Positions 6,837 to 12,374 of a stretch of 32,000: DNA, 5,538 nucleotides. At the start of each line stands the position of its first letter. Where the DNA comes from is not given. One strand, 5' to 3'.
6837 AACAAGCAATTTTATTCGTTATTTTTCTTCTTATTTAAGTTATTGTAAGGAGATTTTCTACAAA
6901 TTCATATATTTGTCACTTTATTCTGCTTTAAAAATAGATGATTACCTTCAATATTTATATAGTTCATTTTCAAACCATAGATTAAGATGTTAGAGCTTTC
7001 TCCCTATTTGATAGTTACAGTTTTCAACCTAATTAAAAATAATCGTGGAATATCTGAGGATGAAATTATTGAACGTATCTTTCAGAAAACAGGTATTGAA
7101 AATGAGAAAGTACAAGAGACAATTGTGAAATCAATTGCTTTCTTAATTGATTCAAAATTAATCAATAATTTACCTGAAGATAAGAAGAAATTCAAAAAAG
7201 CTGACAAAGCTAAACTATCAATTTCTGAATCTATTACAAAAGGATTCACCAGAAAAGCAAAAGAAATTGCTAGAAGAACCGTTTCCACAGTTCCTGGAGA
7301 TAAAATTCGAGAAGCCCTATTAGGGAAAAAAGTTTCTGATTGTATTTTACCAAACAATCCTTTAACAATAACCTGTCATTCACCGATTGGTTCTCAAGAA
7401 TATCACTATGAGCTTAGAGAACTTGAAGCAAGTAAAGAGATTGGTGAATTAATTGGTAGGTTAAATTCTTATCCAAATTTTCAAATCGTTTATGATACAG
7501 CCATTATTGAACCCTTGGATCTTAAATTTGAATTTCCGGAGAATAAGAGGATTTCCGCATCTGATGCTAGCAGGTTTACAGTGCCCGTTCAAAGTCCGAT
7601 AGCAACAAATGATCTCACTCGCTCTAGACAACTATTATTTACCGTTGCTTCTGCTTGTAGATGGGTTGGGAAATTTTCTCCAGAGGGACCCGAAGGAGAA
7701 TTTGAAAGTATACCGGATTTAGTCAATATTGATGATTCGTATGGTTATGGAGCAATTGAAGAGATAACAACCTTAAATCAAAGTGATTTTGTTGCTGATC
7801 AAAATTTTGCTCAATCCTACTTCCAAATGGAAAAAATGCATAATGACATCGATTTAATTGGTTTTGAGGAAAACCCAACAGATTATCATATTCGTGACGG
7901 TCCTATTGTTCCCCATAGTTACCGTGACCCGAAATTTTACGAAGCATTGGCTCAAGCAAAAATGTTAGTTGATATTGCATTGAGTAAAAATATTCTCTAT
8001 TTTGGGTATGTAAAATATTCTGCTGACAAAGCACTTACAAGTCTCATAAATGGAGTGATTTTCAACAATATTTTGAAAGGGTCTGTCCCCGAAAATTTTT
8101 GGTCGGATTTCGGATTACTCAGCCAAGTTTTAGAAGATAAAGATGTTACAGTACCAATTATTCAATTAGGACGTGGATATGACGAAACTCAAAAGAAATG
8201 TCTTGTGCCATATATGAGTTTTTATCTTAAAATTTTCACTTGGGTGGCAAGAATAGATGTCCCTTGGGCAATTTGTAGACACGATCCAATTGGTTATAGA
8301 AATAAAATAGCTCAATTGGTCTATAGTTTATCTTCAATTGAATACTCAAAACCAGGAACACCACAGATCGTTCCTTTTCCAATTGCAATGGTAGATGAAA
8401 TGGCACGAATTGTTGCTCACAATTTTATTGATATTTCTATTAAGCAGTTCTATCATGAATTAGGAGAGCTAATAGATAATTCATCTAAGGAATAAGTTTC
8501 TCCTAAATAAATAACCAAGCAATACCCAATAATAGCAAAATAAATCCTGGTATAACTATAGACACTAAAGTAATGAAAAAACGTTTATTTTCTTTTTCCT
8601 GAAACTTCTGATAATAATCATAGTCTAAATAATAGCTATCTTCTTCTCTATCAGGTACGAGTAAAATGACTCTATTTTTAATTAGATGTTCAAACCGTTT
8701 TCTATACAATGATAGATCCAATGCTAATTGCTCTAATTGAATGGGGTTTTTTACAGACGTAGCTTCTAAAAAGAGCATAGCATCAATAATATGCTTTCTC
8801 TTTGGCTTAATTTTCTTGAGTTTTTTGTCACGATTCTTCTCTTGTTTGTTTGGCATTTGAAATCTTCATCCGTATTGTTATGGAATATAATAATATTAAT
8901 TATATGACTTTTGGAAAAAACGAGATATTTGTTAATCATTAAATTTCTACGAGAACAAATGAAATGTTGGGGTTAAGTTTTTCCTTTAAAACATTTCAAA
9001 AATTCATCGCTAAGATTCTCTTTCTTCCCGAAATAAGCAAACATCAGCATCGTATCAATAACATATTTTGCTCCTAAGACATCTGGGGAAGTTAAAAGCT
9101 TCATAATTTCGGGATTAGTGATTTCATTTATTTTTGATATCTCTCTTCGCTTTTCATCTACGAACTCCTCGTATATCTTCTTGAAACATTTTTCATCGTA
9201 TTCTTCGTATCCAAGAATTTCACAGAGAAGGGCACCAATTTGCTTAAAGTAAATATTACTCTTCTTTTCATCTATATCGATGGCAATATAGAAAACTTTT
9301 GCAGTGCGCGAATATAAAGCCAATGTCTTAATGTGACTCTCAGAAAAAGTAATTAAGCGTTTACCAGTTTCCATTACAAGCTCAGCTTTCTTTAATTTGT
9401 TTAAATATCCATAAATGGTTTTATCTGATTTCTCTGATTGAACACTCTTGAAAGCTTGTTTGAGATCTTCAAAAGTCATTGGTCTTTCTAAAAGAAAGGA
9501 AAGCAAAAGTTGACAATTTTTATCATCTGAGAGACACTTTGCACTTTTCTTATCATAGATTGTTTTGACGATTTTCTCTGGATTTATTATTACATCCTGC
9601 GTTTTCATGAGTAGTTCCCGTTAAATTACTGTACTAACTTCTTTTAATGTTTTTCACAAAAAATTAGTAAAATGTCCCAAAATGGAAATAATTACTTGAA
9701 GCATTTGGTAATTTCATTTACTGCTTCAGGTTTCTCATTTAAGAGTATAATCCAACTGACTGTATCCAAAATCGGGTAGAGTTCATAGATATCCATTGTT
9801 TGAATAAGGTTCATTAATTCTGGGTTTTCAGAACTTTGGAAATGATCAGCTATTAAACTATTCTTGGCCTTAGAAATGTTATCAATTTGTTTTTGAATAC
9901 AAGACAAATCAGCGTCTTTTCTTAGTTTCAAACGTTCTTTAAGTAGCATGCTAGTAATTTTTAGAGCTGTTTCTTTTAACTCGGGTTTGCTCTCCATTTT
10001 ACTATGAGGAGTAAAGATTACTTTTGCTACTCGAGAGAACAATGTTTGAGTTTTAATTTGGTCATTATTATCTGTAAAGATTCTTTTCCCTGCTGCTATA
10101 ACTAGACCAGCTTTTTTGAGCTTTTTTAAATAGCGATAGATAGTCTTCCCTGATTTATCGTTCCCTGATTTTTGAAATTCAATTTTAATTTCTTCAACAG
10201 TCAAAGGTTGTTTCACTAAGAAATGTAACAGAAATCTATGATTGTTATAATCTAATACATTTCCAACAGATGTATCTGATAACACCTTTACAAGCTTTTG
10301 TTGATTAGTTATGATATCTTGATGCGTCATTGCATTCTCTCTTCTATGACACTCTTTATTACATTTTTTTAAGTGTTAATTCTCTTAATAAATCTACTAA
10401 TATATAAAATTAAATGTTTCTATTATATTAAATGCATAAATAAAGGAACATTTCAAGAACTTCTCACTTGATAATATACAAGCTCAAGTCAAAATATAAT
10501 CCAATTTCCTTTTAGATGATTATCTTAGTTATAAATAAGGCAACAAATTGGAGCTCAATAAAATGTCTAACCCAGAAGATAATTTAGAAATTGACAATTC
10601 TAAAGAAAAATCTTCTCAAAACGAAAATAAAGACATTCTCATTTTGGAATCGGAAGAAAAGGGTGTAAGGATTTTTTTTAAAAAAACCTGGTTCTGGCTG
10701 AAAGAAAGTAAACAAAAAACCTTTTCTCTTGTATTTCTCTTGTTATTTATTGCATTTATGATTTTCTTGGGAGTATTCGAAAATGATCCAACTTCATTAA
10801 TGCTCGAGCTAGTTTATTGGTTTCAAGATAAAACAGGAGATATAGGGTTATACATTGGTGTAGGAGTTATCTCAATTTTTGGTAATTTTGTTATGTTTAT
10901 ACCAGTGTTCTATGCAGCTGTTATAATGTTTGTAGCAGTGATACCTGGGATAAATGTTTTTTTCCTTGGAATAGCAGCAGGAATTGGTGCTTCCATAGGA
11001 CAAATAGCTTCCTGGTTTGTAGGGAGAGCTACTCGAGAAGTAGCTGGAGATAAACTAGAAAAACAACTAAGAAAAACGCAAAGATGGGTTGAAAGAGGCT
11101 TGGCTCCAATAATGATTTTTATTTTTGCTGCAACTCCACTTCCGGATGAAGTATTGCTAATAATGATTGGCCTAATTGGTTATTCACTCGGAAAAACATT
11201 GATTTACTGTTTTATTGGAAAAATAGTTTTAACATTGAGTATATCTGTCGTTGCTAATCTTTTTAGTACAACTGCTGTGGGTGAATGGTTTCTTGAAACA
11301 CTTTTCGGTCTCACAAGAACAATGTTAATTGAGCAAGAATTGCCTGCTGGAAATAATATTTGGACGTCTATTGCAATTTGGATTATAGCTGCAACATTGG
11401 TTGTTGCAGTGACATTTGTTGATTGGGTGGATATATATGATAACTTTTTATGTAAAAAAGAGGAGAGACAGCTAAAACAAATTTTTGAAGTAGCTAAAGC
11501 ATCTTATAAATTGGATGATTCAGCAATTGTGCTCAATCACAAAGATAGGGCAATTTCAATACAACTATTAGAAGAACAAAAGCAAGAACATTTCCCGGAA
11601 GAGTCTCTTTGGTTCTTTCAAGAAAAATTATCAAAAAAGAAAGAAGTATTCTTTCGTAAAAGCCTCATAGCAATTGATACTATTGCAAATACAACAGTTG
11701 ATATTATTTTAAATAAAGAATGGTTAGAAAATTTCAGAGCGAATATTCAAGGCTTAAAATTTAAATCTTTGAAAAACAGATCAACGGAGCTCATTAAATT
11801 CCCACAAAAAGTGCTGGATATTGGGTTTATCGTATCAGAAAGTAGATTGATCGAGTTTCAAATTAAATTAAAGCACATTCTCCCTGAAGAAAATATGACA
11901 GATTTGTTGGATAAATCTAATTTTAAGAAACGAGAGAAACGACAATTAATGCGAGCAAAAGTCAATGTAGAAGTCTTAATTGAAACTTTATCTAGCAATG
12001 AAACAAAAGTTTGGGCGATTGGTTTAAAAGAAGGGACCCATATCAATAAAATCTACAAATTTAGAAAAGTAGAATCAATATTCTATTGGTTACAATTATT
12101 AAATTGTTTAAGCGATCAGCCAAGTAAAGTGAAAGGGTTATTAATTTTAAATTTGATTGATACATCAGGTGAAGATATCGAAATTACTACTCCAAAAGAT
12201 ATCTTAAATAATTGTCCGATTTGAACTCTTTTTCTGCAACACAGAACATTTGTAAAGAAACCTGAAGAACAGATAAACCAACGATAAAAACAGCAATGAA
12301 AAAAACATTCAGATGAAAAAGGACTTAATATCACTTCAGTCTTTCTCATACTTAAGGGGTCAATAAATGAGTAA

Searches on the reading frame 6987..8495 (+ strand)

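Call 61: search_protein_families(library=pfam, proteins=[window:6987-8495:+], max_evalue=0.01)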
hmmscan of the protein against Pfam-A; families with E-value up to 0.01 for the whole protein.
window:6987-8495:+ (502 aa): 1 family
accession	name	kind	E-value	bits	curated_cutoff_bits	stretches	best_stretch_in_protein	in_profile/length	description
PF09376.16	NurA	-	0.00017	21.6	21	1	296-475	90-254/254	NurA domain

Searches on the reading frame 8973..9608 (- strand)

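Call 61: search_protein_families(library=pfam, proteins=[window:8973-9608:-], max_evalue=0.01)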
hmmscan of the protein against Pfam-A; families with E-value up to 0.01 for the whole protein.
window:8973-9608:- (211 aa): 2 families
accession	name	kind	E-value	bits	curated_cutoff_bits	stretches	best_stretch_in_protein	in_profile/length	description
PF01022.26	HTH_5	-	0.0034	17.7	22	0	35-78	7-45/47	Bacterial regulatory protein, arsR family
PF01978.25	TrmB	-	0.0053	17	25.6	0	57-84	31-58/68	Sugar-specific transcriptional regulator TrmB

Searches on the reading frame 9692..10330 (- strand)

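Call 61: search_protein_families(library=pfam, proteins=[window:9692-10330:-], max_evalue=0.01)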
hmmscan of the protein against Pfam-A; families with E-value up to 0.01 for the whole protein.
window:9692-10330:- (212 aa): 3 families
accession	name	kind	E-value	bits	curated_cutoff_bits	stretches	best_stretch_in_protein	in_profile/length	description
PF01022.26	HTH_5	-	5.9e-05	23.3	22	1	35-77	8-45/47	Bacterial regulatory protein, arsR family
PF03551.20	PadR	-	0.0019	18.6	27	0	34-78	1-48/75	Transcriptional regulator PadR-like family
PF01475.25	FUR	-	0.0041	17.7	23.1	1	43-78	25-60/121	Ferric uptake regulator family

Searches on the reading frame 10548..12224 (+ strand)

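Call 61: search_protein_families(library=pfam, proteins=[window:10548-12224:+], max_evalue=0.01)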
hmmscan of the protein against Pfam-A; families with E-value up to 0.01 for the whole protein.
window:10548-12224:+ (558 aa): 1 family
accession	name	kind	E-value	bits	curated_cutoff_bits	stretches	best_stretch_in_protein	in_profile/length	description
PF09335.16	VTT_dom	-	3.4e-08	34.4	33.9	1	126-234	12-119/123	VTT domain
